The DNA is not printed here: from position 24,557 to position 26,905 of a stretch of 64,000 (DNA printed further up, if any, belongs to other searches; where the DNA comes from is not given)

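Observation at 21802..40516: Complete Che-type chemosensory cluster with non-canonical accessory proteins in a Bacteroidota-like background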

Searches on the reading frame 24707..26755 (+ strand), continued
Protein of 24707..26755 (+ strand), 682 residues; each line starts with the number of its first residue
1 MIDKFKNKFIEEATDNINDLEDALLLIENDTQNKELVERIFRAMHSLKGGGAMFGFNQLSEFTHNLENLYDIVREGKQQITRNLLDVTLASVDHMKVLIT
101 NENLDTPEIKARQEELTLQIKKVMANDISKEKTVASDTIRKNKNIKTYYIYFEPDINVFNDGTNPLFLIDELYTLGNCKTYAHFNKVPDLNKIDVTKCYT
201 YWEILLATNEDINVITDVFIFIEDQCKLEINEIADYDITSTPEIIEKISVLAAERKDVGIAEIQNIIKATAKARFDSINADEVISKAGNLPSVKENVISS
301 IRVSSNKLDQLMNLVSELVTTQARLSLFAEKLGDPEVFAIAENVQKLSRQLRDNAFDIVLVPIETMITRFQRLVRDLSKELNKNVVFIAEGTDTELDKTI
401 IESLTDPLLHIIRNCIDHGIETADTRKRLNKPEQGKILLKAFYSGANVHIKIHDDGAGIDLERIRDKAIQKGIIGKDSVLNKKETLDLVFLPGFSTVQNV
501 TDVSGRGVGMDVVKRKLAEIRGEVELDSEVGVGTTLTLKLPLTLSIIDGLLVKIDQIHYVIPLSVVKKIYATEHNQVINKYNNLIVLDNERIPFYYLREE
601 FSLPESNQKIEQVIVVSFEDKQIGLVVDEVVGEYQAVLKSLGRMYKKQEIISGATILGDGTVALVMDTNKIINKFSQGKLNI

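Call 71: get_annotated_region(hit=H16, flank=7000)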
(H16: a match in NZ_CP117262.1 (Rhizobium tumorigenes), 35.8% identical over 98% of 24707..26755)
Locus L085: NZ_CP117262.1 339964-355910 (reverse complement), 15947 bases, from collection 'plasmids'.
description: Rhizobium tumorigenes strain 932 plasmid pRt932, complete sequence
organism: Rhizobium tumorigenes (NCBI taxid 2041385)
taxonomy: Bacteria; Pseudomonadota; Alphaproteobacteria; Hyphomicrobiales; Rhizobiaceae; Rhizobium; Rhizobium tumorigenes
host: -; source: Rubus sp.,pure bacterial culture,Aerial tumor; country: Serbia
typing (MOB-suite, as given by PLSDB): non-mobilizable
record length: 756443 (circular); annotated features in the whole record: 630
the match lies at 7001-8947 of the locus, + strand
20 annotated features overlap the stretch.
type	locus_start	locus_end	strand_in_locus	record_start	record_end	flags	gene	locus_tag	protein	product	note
CDS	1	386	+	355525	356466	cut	-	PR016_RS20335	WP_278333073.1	aldo/keto reductase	-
CDS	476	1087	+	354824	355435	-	-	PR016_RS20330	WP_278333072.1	TetR/AcrR family transcriptional regulator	GO:0006355 - regulation of DNA-templated transcription [Evidence IEA]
CDS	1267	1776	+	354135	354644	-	mug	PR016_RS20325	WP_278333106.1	G/U mismatch-specific DNA glycosylase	GO:0006285 - base-excision repair, AP site formation [Evidence IEA]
CDS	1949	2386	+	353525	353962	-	-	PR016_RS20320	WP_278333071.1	hypothetical protein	-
CDS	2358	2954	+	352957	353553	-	-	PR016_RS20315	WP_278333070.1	hypothetical protein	-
CDS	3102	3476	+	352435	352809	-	-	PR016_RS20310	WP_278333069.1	nuclear transport factor 2 family protein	-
CDS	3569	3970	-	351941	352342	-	-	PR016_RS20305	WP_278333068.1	nuclear transport factor 2 family protein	-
CDS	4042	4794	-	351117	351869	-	-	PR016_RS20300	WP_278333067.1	glucose 1-dehydrogenase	-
CDS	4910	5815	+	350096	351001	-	-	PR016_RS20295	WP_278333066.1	LysR substrate-binding domain-containing protein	-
CDS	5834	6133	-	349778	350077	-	-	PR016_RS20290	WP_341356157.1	helix-turn-helix domain-containing protein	-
CDS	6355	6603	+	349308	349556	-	-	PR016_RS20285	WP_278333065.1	hypothetical protein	-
CDS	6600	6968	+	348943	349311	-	-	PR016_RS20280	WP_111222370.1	response regulator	-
CDS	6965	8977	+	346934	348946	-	-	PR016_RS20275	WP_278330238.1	chemotaxis protein CheA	GO:0006935 - chemotaxis [Evidence IEA]; GO:0007165 - signal transduction [Evidence IEA]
CDS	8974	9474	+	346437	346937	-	-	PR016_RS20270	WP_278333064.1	chemotaxis protein CheW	GO:0006935 - chemotaxis [Evidence IEA]; GO:0007165 - signal transduction [Evidence IEA]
CDS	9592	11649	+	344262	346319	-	-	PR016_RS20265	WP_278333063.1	methyl-accepting chemotaxis protein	-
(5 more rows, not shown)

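Call 76: search_protein_families(library=ncbifam, proteins=[L037:7309-9261:+, L046:7267-9090:+, L045:6810-8714:+, L044:7211-9109:+], max_evalue=0.01)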
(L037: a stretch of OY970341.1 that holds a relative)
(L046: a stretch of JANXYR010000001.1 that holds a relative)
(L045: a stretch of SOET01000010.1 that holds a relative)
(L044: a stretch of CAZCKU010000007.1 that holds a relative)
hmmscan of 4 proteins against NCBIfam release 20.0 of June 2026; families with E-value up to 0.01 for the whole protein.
L037:7309-9261:+ (650 aa): 2 families
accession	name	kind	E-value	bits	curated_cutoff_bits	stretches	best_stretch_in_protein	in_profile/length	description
NF058645.1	MCPCtpMPsAe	equivalog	0.00013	20.9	900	1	328-506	309-485/558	methyl-accepting chemotaxis protein CtpM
NF050802.1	AspChtxCcaA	equivalog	0.0035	15.8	1300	1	417-463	577-623/700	aspartate chemotaxis receptor CcaA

L046:7267-9090:+ (607 aa): 3 families
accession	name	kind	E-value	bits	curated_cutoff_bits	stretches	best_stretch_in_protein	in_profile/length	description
NF007309.0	PRK09793.1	equivalog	0.00031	19.8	903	1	323-520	298-478/533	methyl-accepting chemotaxis protein IV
NF011615.0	PRK15041.1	equivalog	0.00047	18.9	947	1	329-440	308-414/554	methyl-accepting chemotaxis protein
NF050802.1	AspChtxCcaA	equivalog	0.00047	18.6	1300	0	350-491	539-671/700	aspartate chemotaxis receptor CcaA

L045:6810-8714:+ (634 aa): 7 families
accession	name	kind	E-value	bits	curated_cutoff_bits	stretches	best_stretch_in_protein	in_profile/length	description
NF041847.1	transduc_aer2_vibrio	equivalog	4.4e-09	35.1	1200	1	391-466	574-651/804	aerotaxis transducer Aer2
NF058645.1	MCPCtpMPsAe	equivalog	4.9e-07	28.9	900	1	221-471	194-446/558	methyl-accepting chemotaxis protein CtpM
NF011615.0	PRK15041.1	equivalog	5.4e-07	28.7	947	1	407-467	355-414/554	methyl-accepting chemotaxis protein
NF011622.0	PRK15048.1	equivalog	7.3e-07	28.7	900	1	411-462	357-408/553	methyl-accepting chemotaxis protein II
NF050802.1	AspChtxCcaA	equivalog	2e-06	26.4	1300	1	388-462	547-621/700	aspartate chemotaxis receptor CcaA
NF007309.0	PRK09793.1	equivalog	2.2e-06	26.9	903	1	411-462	355-406/533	methyl-accepting chemotaxis protein IV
NF047851.1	MCPCitTducer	equivalog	4.8e-06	25.9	900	1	411-467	358-413/553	methyl-accepting chemotaxis citrate transducer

L044:7211-9109:+ (632 aa): 10 families
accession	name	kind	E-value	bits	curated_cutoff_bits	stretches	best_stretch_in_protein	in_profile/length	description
NF050802.1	AspChtxCcaA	equivalog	6.1e-10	38.1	1300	1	396-458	554-623/700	aspartate chemotaxis receptor CcaA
NF058645.1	MCPCtpMPsAe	equivalog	2.8e-09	36.3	900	1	377-502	359-482/558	methyl-accepting chemotaxis protein CtpM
NF011615.0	PRK15041.1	equivalog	1.6e-08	33.7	947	1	389-494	343-444/554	methyl-accepting chemotaxis protein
NF011622.0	PRK15048.1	equivalog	9.5e-08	31.6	900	1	393-480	345-428/553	methyl-accepting chemotaxis protein II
NF007309.0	PRK09793.1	equivalog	4e-07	29.4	903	1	392-484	342-430/533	methyl-accepting chemotaxis protein IV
NF041847.1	transduc_aer2_vibrio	equivalog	6e-07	28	1200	1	388-480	579-667/804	aerotaxis transducer Aer2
NF047851.1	MCPCitTducer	equivalog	6.5e-06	25.5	900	1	393-512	342-450/553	methyl-accepting chemotaxis citrate transducer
TIGR02168.1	SMC_prok_B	equivalog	8.7e-05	20.4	567.35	1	211-417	242-450/1181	chromosome segregation protein SMC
TIGR03526.1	selenium_YgeY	hypoth_equivalog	0.0049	15.8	321.5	1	379-459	208-283/395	YgeY family selenium metabolism-linked hydrolase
NF006671.0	PRK09219.1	equivalog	0.0088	15.5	177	0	335-383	130-179/192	xanthine phosphoribosyltransferase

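Call 78: search_protein_families(library=pfam, proteins=[L044:7211-9109:+, L045:6810-8714:+, L037:7309-9261:+, L046:7267-9090:+, L040:7489-9291:+, L062:7004-8815:+, L074:4856-6691:+, L016:2264-4093:+, L017:7488-9293:+, L068:7199-9181:+], max_evalue=0.1)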
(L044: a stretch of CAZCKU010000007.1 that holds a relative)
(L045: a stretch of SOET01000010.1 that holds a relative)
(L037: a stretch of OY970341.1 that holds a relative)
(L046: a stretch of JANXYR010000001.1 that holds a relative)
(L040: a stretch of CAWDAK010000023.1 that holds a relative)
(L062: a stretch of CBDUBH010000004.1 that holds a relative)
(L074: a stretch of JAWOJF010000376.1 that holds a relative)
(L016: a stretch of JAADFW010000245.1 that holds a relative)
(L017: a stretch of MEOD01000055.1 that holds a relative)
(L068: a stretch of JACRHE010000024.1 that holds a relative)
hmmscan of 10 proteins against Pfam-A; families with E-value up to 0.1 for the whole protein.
L044:7211-9109:+ (632 aa): 9 families
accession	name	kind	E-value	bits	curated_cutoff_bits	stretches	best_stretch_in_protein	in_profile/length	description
PF00015.26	MCPsignal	-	4e-16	59.8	34.6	1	393-531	21-158/172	Methyl-accepting chemotaxis protein (MCP) signalling domain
PF05478.16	Prominin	-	0.00021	20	34.3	1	257-422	232-396/799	Prominin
PF04513.17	Baculo_PEP_C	-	0.00043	20.8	38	0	208-295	31-102/140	Baculovirus polyhedron envelope protein, PEP, C terminus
PF04065.20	Not3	-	0.0032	17.3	25.8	0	326-423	113-208/231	Not1 N-terminal domain, CCR4-Not complex component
PF01519.22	DUF16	-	0.0048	17.8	40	1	169-234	45-102/104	Protein of unknown function DUF16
PF06103.16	DUF948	-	0.0072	16.9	37.2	1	209-266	20-77/89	Bacterial protein of unknown function (DUF948)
PF16740.10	SKA2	-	0.008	16.4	30.1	0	173-259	10-95/110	Spindle and kinetochore-associated protein 2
PF08331.15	QueG_DUF1730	-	0.012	15.9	25.1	0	260-290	35-65/77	Epoxyqueuosine reductase QueG, DUF1730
PF08954.16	Trimer_CC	-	0.022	14.8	27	0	209-234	20-45/52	Trimerisation motif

L045:6810-8714:+ (634 aa): 2 families
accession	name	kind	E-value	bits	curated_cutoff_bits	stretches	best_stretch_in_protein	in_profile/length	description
PF00015.26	MCPsignal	-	5.2e-13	49.6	34.6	2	404-510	26-132/172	Methyl-accepting chemotaxis protein (MCP) signalling domain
PF20253.3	DUF6604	-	0.002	18.1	27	1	463-515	68-124/251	Family of unknown function (DUF6604)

L037:7309-9261:+ (650 aa): 4 families
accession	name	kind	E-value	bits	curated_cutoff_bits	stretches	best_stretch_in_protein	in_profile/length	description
PF00015.26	MCPsignal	-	7.8e-09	36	34.6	1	411-525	34-147/172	Methyl-accepting chemotaxis protein (MCP) signalling domain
PF00435.27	Spectrin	-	0.021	15.7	29.9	0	74-139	2-67/105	Spectrin repeat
PF10046.14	BLOC1_2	-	0.081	13.7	33.4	0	115-153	46-84/96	Biogenesis of lysosome-related organelles complex-1 subunit 2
PF24611.2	Spectrin_Anc-1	-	0.085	13.6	33.2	0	111-157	30-76/115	Nuclear anchorage protein 1, spectrin-like repeat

L046:7267-9090:+ (607 aa): 1 family
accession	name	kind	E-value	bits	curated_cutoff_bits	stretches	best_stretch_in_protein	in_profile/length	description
PF00015.26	MCPsignal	-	1e-11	45.4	34.6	2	371-514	19-164/172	Methyl-accepting chemotaxis protein (MCP) signalling domain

L040:7489-9291:+ (600 aa): 3 families
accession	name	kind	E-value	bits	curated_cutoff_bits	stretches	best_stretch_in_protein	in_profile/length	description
PF00015.26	MCPsignal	-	3.8e-08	33.8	34.6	2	311-510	15-155/172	Methyl-accepting chemotaxis protein (MCP) signalling domain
PF10157.14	BORCS6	-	0.029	15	35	1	468-542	18-92/101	BLOC-1-related complex sub-unit 6 C-terminal helix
PF10046.14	BLOC1_2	-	0.061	14.1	33.4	0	290-338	33-84/96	Biogenesis of lysosome-related organelles complex-1 subunit 2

L062:7004-8815:+ (603 aa): 5 families
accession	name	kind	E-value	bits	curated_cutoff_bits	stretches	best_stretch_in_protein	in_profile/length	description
PF00015.26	MCPsignal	-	4.8e-08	33.5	34.6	2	362-513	13-161/172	Methyl-accepting chemotaxis protein (MCP) signalling domain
PF10925.13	DUF2680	-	0.0093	16.5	25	1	234-283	7-57/57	Protein of unknown function (DUF2680)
PF14361.12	RsbRD_N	-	0.013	16.6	24.3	0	235-296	36-96/104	RsbT co-antagonist protein rsbRD N-terminal domain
PF13241.12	NAD_binding_7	-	0.03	15.3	22.1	0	516-589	22-93/104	Putative NAD(P)-binding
PF21928.1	XLF_CC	-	0.056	13.8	27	0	210-229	29-48/53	XLF protein coiled-coil region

L074:4856-6691:+ (611 aa): 1 family
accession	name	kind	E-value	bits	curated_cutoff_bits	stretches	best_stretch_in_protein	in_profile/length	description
PF00015.26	MCPsignal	-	1.6e-10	41.5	34.6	2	386-511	25-151/172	Methyl-accepting chemotaxis protein (MCP) signalling domain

L016:2264-4093:+ (609 aa): 2 families
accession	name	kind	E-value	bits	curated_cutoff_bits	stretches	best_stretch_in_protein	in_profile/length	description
PF19824.4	Tlp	-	0.062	14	25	0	192-219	8-35/70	Small, acid-soluble spore protein Tlp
PF24465.1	Tri-helical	-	0.073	13.9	27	0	210-240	24-54/85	Tri-helical domain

L017:7488-9293:+ (601 aa): 0 families

L068:7199-9181:+ (660 aa): 9 families
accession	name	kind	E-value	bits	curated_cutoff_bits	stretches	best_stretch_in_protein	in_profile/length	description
PF00015.26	MCPsignal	-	1.5e-07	31.9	34.6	1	416-560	19-162/172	Methyl-accepting chemotaxis protein (MCP) signalling domain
PF10157.14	BORCS6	-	3e-05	24.6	35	0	480-560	18-97/101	BLOC-1-related complex sub-unit 6 C-terminal helix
PF01519.22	DUF16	-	0.00016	22.6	40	0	187-253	36-102/104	Protein of unknown function DUF16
PF00669.25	Flagellin_N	-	0.0071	16.8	26.6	0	299-362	71-132/139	Bacterial flagellin N-terminal helical region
PF06103.16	DUF948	-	0.014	16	37.2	0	199-241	27-69/89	Bacterial protein of unknown function (DUF948)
PF15053.11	Njmu-R1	-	0.019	14.4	27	1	219-263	100-144/352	Njmu-R1-like protein family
PF08702.15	Fib_alpha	-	0.032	14.9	29.9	0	76-166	20-113/143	Fibrinogen alpha/beta chain family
PF13758.11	Prefoldin_3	-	0.077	13.5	23.4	0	294-324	65-95/99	Prefoldin subunit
PF00934.25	PE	-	0.083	13.6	22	0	306-355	8-57/91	PE family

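Call 99: get_annotated_region(hit=H8, flank=8000)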
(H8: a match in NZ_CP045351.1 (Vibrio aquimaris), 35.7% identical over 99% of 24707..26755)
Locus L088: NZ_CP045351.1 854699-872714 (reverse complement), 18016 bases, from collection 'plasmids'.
description: Vibrio aquimaris strain THAF100 plasmid pTHAF100_a, complete sequence
organism: Vibrio aquimaris (NCBI taxid 2587862)
taxonomy: Bacteria; Pseudomonadota; Gammaproteobacteria; Vibrionales; Vibrionaceae; Vibrio; Vibrio aquimaris
host: -; source: pure culture,Non-filtered water from the water column of tank 6 of a marine aquarium containing stony-coral ...; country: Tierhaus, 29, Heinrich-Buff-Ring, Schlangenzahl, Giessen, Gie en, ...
typing (MOB-suite, as given by PLSDB): non-mobilizable
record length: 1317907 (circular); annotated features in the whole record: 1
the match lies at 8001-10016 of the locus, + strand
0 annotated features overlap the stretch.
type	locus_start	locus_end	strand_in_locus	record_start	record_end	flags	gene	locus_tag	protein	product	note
